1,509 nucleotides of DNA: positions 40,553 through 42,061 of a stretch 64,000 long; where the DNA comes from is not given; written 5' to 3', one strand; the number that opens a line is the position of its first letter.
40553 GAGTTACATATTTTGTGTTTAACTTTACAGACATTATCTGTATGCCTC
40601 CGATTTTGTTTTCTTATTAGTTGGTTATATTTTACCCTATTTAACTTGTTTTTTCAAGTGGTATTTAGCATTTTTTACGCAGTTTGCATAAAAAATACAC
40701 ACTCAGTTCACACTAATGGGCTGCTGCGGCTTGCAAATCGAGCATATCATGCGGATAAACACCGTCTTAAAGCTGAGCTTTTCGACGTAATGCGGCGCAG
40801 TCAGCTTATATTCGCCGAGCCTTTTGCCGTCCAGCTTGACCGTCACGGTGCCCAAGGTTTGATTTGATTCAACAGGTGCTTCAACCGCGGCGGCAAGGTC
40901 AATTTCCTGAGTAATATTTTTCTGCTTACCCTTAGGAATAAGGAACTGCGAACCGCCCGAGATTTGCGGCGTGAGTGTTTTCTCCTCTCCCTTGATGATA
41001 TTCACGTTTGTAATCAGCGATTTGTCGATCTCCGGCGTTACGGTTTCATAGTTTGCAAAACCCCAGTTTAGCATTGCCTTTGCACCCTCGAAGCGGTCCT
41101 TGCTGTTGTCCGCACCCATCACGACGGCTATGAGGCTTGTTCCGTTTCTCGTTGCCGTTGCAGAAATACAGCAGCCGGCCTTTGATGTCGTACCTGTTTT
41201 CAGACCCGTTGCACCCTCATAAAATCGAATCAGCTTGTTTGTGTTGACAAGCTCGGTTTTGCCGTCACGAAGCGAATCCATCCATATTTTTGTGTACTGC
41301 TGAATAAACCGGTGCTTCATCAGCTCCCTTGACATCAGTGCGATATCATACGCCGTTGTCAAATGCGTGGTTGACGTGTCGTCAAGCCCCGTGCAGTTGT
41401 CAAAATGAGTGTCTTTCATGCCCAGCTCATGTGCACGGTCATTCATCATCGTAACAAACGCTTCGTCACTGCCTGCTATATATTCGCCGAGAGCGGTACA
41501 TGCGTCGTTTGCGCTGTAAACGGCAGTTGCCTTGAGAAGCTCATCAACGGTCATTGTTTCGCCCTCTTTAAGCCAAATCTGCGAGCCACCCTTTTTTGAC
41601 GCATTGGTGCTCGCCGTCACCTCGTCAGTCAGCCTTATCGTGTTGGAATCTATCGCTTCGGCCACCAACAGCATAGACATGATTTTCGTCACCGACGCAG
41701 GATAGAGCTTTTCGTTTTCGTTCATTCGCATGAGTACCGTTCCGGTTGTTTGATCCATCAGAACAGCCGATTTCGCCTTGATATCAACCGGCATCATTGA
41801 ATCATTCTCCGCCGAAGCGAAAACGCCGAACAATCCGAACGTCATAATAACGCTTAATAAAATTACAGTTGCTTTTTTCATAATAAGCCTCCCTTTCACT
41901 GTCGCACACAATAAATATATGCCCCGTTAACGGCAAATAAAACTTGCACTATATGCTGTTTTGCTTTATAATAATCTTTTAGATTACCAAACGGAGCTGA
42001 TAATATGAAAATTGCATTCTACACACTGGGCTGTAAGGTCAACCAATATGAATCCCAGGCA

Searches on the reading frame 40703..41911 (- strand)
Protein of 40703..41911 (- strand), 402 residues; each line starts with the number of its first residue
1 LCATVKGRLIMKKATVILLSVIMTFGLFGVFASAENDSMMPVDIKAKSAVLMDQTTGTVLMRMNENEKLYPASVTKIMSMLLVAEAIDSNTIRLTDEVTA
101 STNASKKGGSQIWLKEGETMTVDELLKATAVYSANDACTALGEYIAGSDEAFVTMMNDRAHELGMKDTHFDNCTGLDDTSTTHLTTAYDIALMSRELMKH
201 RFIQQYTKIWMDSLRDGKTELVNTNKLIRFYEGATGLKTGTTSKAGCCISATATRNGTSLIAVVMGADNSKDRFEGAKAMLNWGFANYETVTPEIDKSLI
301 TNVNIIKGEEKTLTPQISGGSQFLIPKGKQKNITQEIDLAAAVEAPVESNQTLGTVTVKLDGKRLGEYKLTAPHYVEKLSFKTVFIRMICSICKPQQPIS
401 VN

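Call 40: search_protein_families(library=pfam, proteins=[window:40703-41911:-], max_evalue=0.01)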
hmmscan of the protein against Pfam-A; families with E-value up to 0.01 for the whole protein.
window:40703-41911:- (402 aa): 4 families
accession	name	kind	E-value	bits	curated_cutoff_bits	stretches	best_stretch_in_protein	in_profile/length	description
PF00768.25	Peptidase_S11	-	1.5e-71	241.1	27.6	1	41-268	7-238/239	D-alanyl-D-alanine carboxypeptidase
PF13354.11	Beta-lactamase2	-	1.8e-16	60.6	22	1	50-214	3-164/214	Beta-lactamase enzyme family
PF07943.18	PBP5_C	-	9.3e-12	45.4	21.2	1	288-378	1-91/91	Penicillin-binding protein 5, C-terminal domain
PF00144.29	Beta-lactamase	-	1.3e-05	25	27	1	48-182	16-195/329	Beta-lactamase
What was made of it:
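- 40703..41911 (-): PBP5-type DD-carboxypeptidase with a 24-aa tail after the PBP5_C domain (…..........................). It is the fourth signal-peptide protein of the window and an internal reference for the classical C-terminal amphipathic anchor. Pfam Peptidase_S11 E=1.5e-71; PBP5_C covers residues 288-378 of 402 (call 40).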
